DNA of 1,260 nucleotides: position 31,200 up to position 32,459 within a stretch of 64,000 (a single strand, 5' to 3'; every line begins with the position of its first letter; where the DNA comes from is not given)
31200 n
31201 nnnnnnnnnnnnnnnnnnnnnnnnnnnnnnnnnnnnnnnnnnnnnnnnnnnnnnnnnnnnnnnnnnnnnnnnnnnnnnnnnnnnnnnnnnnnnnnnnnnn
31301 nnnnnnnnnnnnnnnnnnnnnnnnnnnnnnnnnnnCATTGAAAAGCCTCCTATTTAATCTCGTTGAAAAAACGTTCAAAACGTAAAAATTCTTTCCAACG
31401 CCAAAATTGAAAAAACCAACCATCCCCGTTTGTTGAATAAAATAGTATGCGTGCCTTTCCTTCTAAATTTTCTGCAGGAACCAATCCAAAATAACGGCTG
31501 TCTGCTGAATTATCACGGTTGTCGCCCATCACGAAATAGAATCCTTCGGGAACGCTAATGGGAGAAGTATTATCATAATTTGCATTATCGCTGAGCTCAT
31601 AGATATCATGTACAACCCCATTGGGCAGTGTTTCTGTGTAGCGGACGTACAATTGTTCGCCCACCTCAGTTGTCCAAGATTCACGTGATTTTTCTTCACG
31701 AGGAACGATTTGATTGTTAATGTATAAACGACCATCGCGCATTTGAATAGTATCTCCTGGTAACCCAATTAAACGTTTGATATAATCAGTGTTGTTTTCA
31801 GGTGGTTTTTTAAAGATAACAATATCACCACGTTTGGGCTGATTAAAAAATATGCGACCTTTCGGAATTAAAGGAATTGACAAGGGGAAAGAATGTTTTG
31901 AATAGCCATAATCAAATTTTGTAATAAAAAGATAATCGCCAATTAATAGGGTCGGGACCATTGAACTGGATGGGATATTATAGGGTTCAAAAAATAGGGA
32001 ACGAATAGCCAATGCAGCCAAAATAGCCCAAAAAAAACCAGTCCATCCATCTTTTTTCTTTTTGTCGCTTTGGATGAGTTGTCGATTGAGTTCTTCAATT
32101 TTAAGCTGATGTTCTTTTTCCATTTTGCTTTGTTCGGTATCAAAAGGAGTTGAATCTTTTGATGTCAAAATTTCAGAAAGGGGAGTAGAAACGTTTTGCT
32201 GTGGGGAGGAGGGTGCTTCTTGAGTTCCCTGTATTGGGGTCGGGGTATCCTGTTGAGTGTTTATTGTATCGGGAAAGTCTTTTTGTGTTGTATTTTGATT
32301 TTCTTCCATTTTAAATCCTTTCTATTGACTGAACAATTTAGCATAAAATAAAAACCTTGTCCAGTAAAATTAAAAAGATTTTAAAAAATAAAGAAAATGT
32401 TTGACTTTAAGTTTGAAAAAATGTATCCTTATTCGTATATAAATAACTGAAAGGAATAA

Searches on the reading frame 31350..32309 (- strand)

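Call 18: search_protein_families(library=pfam, proteins=[window:31350-32309:-], max_evalue=0.001)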
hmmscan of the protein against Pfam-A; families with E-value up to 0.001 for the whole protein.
window:31350-32309:- (319 aa): 1 family
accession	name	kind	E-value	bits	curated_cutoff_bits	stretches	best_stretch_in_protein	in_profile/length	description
PF10502.14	Peptidase_S26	-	9.6e-53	179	22.9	1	92-290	8-167/168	Signal peptidase, peptidase S26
